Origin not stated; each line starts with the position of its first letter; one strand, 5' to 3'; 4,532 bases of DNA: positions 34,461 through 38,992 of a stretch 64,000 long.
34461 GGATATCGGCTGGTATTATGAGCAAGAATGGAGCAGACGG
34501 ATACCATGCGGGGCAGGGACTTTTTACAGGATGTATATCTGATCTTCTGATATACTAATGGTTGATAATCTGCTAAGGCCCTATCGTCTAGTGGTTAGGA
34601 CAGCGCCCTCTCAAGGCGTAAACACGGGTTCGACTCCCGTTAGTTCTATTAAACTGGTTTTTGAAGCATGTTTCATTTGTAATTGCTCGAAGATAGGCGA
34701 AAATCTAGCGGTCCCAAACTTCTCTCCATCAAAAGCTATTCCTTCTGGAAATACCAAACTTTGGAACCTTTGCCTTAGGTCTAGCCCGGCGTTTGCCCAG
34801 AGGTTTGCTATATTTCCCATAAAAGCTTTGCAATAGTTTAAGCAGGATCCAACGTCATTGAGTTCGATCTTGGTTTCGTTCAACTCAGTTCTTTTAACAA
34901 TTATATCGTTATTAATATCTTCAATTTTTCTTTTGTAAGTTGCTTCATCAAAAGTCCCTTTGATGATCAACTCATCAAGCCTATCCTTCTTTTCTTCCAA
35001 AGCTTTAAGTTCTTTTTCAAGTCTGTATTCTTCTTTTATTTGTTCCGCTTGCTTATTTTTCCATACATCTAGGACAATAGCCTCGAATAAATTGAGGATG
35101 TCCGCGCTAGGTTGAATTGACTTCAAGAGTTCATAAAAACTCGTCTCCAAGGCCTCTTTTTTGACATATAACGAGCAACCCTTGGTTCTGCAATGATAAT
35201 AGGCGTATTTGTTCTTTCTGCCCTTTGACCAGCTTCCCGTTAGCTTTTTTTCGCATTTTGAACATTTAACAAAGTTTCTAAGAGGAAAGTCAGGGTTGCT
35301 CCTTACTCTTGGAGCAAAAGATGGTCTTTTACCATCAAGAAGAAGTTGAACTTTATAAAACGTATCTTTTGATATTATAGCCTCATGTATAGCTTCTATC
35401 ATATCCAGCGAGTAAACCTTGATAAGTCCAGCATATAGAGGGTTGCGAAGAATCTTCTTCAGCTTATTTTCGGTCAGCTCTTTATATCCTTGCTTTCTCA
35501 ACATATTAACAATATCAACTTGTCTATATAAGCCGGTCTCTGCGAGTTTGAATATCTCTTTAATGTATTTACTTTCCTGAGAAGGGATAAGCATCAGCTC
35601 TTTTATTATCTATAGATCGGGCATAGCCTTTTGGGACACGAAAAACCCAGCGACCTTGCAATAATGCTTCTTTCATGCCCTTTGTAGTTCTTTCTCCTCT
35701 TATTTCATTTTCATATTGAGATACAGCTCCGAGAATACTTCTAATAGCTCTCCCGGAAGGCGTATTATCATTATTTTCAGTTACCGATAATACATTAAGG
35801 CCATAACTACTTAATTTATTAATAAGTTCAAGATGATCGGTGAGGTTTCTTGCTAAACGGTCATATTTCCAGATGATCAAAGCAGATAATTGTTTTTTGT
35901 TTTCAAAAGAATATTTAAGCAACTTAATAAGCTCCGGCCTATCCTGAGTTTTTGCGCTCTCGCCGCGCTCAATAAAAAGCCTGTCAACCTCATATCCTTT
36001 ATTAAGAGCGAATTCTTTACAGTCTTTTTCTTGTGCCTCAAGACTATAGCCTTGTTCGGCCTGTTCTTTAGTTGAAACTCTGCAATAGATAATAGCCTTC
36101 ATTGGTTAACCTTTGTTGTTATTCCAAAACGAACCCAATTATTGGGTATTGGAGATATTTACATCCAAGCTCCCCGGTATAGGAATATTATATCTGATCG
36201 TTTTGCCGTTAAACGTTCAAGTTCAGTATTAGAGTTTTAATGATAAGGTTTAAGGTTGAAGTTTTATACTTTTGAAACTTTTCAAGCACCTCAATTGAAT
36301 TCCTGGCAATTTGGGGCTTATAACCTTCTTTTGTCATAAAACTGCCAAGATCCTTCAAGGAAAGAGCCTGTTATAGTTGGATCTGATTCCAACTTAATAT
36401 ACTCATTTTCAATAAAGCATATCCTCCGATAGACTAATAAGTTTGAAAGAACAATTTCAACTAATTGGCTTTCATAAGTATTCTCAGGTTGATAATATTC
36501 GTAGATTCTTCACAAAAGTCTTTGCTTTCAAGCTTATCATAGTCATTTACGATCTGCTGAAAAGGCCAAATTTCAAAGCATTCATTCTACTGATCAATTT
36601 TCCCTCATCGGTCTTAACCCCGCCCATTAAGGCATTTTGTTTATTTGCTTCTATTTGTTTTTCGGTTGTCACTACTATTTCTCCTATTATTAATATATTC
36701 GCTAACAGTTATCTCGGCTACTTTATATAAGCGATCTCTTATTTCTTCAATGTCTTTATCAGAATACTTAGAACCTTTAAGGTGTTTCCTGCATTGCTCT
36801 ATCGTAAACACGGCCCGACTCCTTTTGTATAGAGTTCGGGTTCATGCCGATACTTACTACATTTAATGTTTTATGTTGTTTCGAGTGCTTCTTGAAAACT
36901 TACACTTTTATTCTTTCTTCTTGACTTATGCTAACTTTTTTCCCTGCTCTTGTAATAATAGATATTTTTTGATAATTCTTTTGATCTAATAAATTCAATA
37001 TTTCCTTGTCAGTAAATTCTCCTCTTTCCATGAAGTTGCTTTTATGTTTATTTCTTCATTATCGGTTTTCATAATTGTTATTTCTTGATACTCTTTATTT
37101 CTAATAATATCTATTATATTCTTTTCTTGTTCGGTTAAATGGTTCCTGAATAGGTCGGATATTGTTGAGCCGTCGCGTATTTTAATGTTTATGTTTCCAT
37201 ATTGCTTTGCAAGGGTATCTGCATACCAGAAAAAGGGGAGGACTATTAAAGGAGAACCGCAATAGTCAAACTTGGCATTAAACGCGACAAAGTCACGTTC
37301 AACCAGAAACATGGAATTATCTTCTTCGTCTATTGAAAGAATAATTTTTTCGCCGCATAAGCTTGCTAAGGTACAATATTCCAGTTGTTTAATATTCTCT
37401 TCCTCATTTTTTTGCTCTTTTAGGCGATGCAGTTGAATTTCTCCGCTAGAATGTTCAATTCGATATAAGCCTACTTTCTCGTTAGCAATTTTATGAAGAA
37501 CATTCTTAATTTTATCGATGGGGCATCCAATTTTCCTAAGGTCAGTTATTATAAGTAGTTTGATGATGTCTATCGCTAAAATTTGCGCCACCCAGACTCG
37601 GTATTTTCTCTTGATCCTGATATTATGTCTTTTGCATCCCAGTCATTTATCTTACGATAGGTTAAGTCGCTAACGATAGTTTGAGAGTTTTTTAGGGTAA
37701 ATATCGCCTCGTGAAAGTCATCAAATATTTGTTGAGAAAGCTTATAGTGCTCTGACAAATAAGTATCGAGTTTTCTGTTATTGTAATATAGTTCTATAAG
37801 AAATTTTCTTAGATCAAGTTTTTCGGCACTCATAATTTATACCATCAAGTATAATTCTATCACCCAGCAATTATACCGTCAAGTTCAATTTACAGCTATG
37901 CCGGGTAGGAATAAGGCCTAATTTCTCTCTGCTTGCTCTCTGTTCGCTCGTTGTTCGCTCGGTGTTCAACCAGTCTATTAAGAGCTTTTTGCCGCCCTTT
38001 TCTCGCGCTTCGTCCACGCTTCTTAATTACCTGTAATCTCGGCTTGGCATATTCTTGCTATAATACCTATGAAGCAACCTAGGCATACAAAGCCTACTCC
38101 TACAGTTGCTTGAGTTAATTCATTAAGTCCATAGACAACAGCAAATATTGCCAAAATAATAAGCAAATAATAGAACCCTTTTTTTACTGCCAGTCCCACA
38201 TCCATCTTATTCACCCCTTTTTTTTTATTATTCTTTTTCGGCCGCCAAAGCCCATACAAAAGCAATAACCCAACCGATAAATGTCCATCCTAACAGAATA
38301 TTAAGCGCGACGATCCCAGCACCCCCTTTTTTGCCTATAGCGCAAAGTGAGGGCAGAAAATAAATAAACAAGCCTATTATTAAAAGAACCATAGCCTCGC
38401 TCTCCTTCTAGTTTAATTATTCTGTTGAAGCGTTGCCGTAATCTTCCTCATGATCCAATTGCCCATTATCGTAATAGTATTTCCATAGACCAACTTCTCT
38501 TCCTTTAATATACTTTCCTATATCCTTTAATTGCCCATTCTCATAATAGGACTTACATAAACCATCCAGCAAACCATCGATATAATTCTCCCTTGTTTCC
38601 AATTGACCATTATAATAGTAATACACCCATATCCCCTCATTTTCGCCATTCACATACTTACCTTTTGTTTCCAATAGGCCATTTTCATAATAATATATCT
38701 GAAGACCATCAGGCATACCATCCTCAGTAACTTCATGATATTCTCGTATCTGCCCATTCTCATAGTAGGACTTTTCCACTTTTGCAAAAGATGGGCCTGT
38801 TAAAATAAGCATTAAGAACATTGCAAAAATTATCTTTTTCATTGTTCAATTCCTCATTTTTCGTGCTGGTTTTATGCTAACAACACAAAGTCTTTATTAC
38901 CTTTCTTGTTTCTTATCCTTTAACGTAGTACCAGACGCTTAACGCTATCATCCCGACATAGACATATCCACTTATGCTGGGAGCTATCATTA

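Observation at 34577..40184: tRNA-Glu(CUC) gene split in two by a 5.5-kb serine-recombinase element, with the missing 3' end 5,533 bp downstream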

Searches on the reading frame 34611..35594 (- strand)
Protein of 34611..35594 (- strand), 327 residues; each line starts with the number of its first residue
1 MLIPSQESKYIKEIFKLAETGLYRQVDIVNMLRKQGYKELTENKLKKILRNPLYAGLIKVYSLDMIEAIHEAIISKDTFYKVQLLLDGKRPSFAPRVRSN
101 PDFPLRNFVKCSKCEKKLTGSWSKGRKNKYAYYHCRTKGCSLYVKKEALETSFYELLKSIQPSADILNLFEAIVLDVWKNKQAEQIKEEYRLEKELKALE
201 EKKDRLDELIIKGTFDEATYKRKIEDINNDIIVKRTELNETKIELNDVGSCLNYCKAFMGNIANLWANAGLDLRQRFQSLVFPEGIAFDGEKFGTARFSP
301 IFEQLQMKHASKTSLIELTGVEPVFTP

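Call 7: search_protein_families(library=pfam, max_evalue=0.01, proteins=[window:34611-35594:-])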
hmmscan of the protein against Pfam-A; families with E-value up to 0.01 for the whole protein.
window:34611-35594:- (327 aa): 3 families
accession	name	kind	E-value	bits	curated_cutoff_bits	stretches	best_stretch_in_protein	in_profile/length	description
PF07508.19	Recombinase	-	1.1e-11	45.4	21.1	1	6-88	2-101/102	Recombinase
PF13408.12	Zn_ribbon_recom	-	5.3e-08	33.6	25.3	1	104-157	1-57/58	Recombinase zinc beta ribbon domain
PF00751.23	DM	-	0.0025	18.1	27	1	110-148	4-42/47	DM DNA binding domain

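Call 81: find_homologous_proteins(query=window:34611-35594:-, max_evalue=1e-60)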
Query window:34611-35594:- (327 aa): 178 proteins with E <= 1e-60 among 4114 candidates; the best 120 are listed.
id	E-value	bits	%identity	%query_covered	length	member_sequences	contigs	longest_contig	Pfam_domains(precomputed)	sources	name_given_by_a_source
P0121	2.2e-214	728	100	100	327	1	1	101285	PF07508.20,PF13408.13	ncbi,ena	-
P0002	5.3e-207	704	97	100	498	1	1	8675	PF07508.20,PF00239.27,PF13408.13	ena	-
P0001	2.8e-147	508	69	100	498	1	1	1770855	PF07508.20,PF00239.27,PF13408.13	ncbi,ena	-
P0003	2.2e-132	459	63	100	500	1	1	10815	PF07508.20,PF00239.27,PF13408.13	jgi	jgi:site-specific DNA recombinase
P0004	3.1e-132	459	63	100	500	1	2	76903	PF07508.20,PF00239.27,PF13408.13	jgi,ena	-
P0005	2.0e-125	436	59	99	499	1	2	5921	PF00239.27,PF13408.13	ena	-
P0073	2.0e-122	426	59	100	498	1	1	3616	PF00239.27,PF13408.13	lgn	-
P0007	3.8e-122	426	58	100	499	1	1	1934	PF07508.20,PF00239.27,PF13408.13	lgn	-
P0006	5.8e-122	425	59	99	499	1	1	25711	PF07508.20,PF00239.27,PF13408.13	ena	-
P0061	1.5e-121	424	60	99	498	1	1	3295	PF07508.20,PF00239.27,PF13408.13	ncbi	-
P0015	3.8e-121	422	57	99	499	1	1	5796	PF07508.20,PF00239.27,PF13408.13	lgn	-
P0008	1.0e-119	417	59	99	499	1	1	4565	PF07508.20,PF00239.27,PF13408.13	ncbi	-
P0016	2.4e-119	416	57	99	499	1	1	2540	PF07508.20,PF00239.27,PF13408.13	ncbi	-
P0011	3.1e-119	416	57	99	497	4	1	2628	PF07508.20,PF00239.27,PF13408.13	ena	-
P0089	2.1e-118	413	57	99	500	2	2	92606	PF07508.20,PF00239.27,PF13408.13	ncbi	-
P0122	4.5e-118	412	56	100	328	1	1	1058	PF07508.20,PF13408.13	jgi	jgi:site-specific DNA recombinase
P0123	2.0e-117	410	56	99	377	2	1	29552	PF07508.20,PF13408.13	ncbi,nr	ncbi:MAG: recombinase family protein [Candidatus Omnitrophica bacterium]|nr:recombinase family prote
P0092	2.0e-117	410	57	98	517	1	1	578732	PF07508.20,PF00239.27,PF13408.13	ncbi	-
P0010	1.1e-116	408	54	99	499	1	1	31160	PF07508.20,PF00239.27,PF13408.13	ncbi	-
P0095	2.1e-116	407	55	100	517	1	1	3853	PF00239.27,PF13408.13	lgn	-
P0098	3.0e-116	406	56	98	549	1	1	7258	PF07508.20,PF00239.27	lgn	-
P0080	4.4e-116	406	54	98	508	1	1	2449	PF07508.20,PF00239.27,PF13408.13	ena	-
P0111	1.4e-115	404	55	99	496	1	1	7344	PF07508.20,PF00239.27,PF13408.13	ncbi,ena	-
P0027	1.5e-115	404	56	99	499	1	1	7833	PF07508.20,PF00239.27,PF13408.13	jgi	jgi:site-specific DNA recombinase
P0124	2.8e-115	403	56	99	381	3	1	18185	PF07508.20,PF13408.13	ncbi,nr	ncbi:MAG: recombinase zinc beta ribbon domain-containing protein [Candidatus Omnitrophica bacterium]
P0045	2.2e-114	400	55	99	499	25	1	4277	PF07508.20,PF00239.27,PF13408.13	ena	-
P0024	3.4e-114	399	55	99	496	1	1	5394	PF07508.20,PF00239.27,PF13408.13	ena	-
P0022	4.5e-114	399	55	100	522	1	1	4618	PF07508.20,PF00239.27,PF13408.13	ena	-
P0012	6.4e-114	398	55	100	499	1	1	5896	PF00239.27,PF13408.13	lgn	-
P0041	7.6e-114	398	57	98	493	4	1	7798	PF07508.20,PF00239.27,PF13408.13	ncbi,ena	-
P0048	7.8e-114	398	54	99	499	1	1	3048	PF07508.20,PF00239.27,PF13408.13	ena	-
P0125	5.5e-113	395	54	99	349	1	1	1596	PF13408.13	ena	-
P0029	7.2e-113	395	54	98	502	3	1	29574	PF07508.20,PF00239.27,PF13408.13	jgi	-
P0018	7.2e-113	395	55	100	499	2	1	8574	PF07508.20,PF00239.27,PF13408.13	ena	-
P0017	7.5e-113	395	54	99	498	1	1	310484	PF07508.20,PF00239.27,PF13408.13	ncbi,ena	-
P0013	1.0e-112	395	52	100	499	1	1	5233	PF07508.20,PF00239.27,PF13408.13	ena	-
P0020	1.4e-112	394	54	98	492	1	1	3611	PF07508.20,PF00239.27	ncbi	-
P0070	1.6e-112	394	54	99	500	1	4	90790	PF00239.27,PF13408.13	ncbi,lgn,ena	-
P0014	3.6e-112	393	53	100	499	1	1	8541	PF07508.20,PF00239.27,PF13408.13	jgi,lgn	-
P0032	5.2e-112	392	54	100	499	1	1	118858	PF07508.20,PF00239.27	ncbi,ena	-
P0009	8.5e-112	391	53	100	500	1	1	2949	PF07508.20,PF00239.27,PF13408.13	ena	-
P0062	1.0e-111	391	54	95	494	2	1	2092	PF00239.27,PF13408.13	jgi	-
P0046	1.5e-111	391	58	99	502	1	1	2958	PF07508.20,PF00239.27,PF13408.13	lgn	-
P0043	1.7e-111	391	56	94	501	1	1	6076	PF07508.20,PF00239.27,PF13408.13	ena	-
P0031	2.7e-111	390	53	99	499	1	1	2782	PF07508.20,PF00239.27,PF13408.13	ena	-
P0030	5.8e-111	389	53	99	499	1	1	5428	PF07508.20,PF00239.27,PF13408.13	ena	-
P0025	7.1e-111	388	54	99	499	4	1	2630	PF07508.20,PF00239.27,PF13408.13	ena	-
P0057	1.1e-110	388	52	99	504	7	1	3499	PF07508.20,PF00239.27,PF13408.13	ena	-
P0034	1.2e-110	388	53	99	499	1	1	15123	PF07508.20,PF00239.27,PF13408.13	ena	-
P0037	1.8e-110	387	52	99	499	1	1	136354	PF07508.20,PF00239.27,PF13408.13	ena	-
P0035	2.1e-110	387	53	99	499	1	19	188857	PF07508.20,PF00239.27,PF13408.13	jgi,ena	jgi:site-specific DNA recombinase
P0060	2.7e-110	387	53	100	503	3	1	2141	PF07508.20,PF00239.27,PF13408.13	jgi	-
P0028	4.6e-110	386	53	99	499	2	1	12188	PF07508.20,PF00239.27,PF13408.13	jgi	jgi:site-specific DNA recombinase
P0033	4.7e-110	386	53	99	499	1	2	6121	PF07508.20,PF00239.27,PF13408.13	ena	-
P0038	7.3e-110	385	52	99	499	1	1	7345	PF07508.20,PF00239.27,PF13408.13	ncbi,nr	ncbi:MAG: recombinase family protein [Candidatus Scalindua sp.]|nr:recombinase family protein [Candi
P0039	7.5e-110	385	52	99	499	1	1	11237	PF07508.20,PF00239.27,PF13408.13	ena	-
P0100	7.9e-110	385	54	98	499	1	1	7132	PF07508.20,PF00239.27,PF13408.13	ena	-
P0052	1.3e-109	384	53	99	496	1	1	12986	PF00239.27,PF13408.13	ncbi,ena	-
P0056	2.4e-109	383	50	99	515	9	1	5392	PF07508.20,PF00239.27,PF13408.13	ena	-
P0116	3.3e-109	383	54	94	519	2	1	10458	PF07508.20,PF00239.27,PF13408.13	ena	-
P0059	8.5e-109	382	53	99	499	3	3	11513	PF07508.20,PF00239.27,PF13408.13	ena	-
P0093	1.2e-108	381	53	99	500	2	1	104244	PF07508.20,PF00239.27,PF13408.13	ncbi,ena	-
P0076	1.6e-108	381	54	98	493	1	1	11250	PF07508.20,PF00239.27,PF13408.13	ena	-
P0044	2.0e-108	380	52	99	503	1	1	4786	PF07508.20,PF00239.27,PF13408.13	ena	-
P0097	3.0e-108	380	54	95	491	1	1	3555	PF07508.20,PF00239.27,PF13408.13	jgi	jgi:DNA invertase Pin-like site-specific DNA recombinase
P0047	6.6e-108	379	56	94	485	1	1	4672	PF07508.20,PF00239.27,PF13408.13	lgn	-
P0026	1.1e-107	378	56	89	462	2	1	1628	PF07508.20,PF00239.27,PF13408.13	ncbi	-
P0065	1.2e-107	378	52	99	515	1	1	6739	PF07508.20,PF00239.27,PF13408.13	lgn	-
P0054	1.2e-107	378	54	99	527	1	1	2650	PF07508.20,PF00239.27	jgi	-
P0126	1.4e-107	378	56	90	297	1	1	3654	PF07508.20,PF13408.13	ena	-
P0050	3.3e-107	376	50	99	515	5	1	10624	PF07508.20,PF00239.27,PF13408.13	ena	-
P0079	6.0e-107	376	53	98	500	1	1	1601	PF07508.20,PF00239.27,PF13408.13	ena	-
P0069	6.2e-107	376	51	98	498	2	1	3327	PF07508.20,PF00239.27,PF13408.13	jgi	-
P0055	1.7e-106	374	53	99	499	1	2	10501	PF07508.20,PF00239.27,PF13408.13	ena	-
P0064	2.9e-106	373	52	99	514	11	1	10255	PF07508.20,PF00239.27,PF13408.13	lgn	-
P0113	5.1e-106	373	53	100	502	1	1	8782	PF07508.20,PF00239.27,PF13408.13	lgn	-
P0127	5.1e-106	373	57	91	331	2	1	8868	PF07508.20,PF13408.13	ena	-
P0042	5.8e-106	372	50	99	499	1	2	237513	PF07508.20,PF00239.27,PF13408.13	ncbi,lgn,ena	-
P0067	6.3e-106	372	54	95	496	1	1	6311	PF07508.20,PF00239.27,PF13408.13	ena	-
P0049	1.2e-105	371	52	99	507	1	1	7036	PF07508.20,PF00239.27,PF13408.13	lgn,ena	-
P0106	2.2e-105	370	53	95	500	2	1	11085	PF07508.20,PF00239.27,PF13408.13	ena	-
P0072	2.5e-105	370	52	99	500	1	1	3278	PF07508.20,PF00239.27,PF13408.13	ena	-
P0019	5.7e-105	369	50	99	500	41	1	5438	PF07508.20,PF00239.27,PF13408.13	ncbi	-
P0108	8.1e-105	369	52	98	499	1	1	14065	PF07508.20,PF00239.27,PF13408.13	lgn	-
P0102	1.2e-104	368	50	99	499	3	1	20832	PF07508.20,PF00239.27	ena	-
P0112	1.5e-104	368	51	98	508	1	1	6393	PF07508.20,PF00239.27,PF13408.13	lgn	-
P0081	2.6e-104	367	51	98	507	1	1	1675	PF07508.20,PF00239.27,PF13408.13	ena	-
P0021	7.9e-104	365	52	98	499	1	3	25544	PF07508.20,PF00239.27,PF13408.13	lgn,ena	-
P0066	1.5e-103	364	53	97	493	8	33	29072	PF07508.20,PF00239.27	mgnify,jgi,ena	mgnify:FL=1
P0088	1.6e-103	364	52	99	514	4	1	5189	PF07508.20,PF00239.27,PF13408.13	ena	-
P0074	2.1e-103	364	52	98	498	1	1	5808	PF07508.20,PF00239.27,PF13408.13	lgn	-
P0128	4.1e-103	363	52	96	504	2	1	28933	PF07508.20,PF00239.27,PF13408.13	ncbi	-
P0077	1.3e-102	361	51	96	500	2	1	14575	PF07508.20,PF00239.27,PF13408.13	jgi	-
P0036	2.7e-102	360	49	97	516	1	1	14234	PF07508.20,PF00239.27,PF13408.13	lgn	-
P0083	3.1e-102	360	51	99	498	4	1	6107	PF07508.20,PF00239.27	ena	-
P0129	7.1e-102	359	51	99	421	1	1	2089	PF07508.20,PF00239.27,PF13408.13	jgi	jgi:site-specific DNA recombinase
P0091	4.6e-100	353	48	99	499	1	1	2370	PF07508.20,PF00239.27,PF13408.13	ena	-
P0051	5.5e-100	353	50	99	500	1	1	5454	PF07508.20,PF00239.27,PF13408.13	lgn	-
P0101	1.5e-98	348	48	99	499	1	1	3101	PF07508.20,PF00239.27,PF13408.13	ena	-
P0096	3.0e-98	347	51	95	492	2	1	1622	PF07508.20,PF00239.27,PF13408.13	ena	-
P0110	4.2e-98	347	49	99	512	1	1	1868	PF07508.20,PF00239.27,PF13408.13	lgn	-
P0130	2.1e-97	344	52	89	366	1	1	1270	PF07508.20,PF13408.13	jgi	-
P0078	3.3e-97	344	49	99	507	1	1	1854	PF00239.27,PF13408.13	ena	-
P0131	9.1e-97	342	51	94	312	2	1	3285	PF07508.20,PF13408.13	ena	-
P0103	1.1e-96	342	47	99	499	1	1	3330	PF07508.20,PF00239.27,PF13408.13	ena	-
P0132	1.2e-96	342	49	96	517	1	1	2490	PF07508.20,PF00239.27,PF13408.13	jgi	-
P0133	8.2e-96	339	53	84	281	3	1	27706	PF13408.13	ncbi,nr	ncbi:MAG: hypothetical protein GY775_11715 [Candidatus Scalindua sp.]|nr:hypothetical protein [Candi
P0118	3.8e-94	334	49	98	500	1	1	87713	PF07508.20,PF00239.27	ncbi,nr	ncbi:MAG: recombinase family protein [Candidatus Omnitrophica bacterium]|nr:recombinase family prote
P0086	1.9e-93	331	45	100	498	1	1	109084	PF07508.20,PF00239.27,PF13408.13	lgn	-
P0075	1.2e-92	329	47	99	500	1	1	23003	PF07508.20,PF00239.27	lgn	-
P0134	4.8e-91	323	52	86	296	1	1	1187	PF13408.13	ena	-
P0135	3.8e-90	320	47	99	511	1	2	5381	PF07508.20,PF00239.27,PF13408.13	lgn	-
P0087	4.3e-90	320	46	99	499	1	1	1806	PF07508.20,PF00239.27,PF13408.13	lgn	-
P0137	3.9e-86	307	43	99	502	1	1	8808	PF07508.20,PF00239.27,PF13408.13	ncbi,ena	-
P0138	8.8e-85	303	43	98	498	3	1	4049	PF07508.20,PF00239.27,PF13408.13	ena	-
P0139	2.0e-84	302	45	96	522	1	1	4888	PF07508.20,PF00239.27,PF13408.13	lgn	-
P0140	1.1e-82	296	49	80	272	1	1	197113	PF13408.13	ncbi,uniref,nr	ncbi:MAG: zinc ribbon domain-containing protein [Deltaproteobacteria bacterium]|uniref:Zinc ribbon d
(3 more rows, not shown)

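Call 82: find_encoding_contigs(protein=P0121, flank=10000, max_places=6)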
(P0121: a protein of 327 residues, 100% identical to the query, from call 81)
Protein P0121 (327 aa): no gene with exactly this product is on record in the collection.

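Call 83: list_cluster_members(proteins=[P0121, P0002])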
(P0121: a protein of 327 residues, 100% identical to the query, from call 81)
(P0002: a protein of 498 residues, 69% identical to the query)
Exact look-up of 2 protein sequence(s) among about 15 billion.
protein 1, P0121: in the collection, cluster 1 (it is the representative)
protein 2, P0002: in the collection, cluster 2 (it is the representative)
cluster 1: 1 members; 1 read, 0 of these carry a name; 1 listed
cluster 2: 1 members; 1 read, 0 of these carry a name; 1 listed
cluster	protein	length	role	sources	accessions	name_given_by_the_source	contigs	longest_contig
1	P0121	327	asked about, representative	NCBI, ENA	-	-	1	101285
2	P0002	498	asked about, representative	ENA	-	-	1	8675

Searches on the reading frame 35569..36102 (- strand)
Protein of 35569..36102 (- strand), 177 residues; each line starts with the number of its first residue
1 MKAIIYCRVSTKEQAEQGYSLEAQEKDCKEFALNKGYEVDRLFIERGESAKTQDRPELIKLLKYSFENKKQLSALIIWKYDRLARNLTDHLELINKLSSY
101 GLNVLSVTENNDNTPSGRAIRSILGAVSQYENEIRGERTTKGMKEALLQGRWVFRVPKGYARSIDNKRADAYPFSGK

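Call 7: search_protein_families(library=pfam, max_evalue=0.01, proteins=[window:35569-36102:-])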
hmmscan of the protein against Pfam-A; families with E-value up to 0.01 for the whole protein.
window:35569-36102:- (177 aa): 1 family
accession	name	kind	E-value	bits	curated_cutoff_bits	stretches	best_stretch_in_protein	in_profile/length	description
PF00239.26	Resolvase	-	1.4e-38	132.7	23.3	1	3-152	1-145/145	Resolvase, N terminal domain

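Call 38: find_encoding_contigs(protein=window:35569-36102:-, flank=3000, max_places=6)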
Protein window:35569-36102:- (177 aa): no gene with exactly this product is on record in the collection.

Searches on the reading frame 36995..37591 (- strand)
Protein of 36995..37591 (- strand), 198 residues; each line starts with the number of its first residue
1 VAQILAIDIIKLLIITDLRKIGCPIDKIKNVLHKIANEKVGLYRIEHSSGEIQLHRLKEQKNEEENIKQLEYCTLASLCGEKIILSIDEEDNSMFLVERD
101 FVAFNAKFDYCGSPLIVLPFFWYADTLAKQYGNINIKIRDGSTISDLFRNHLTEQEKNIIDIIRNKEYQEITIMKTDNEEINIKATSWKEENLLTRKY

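Call 7: search_protein_families(library=pfam, max_evalue=0.01, proteins=[window:36995-37591:-])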
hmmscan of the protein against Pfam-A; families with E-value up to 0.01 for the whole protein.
window:36995-37591:- (198 aa): 1 family
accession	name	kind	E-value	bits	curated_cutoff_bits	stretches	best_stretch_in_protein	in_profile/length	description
PF08637.16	NCA2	-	0.0063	16.2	20.6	1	141-178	27-64/289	ATP synthase regulation protein NCA2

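Call 39: search_protein_families(library=ncbifam, proteins=[window:36995-37591:-], max_evalue=0.01)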
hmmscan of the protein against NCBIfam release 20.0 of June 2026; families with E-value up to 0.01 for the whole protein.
window:36995-37591:- (198 aa): 0 families

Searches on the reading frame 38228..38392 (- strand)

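Call 7: search_protein_families(library=pfam, max_evalue=0.01, proteins=[window:38228-38392:-])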
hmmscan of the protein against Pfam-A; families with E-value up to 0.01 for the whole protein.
window:38228-38392:- (54 aa): 1 family
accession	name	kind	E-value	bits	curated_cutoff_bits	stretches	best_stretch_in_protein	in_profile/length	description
PF14373.11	Imm_superinfect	-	1.2e-12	47.9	27.9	1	10-49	1-42/42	Superinfection immunity protein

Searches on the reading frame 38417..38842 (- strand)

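Call 7: search_protein_families(library=pfam, max_evalue=0.01, proteins=[window:38417-38842:-])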
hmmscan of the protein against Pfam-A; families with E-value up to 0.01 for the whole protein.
window:38417-38842:- (141 aa): 1 family
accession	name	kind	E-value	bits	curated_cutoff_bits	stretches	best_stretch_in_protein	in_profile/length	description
PF07661.19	MORN_2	-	4.3e-18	63.7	29.6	3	92-111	1-20/22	MORN repeat variant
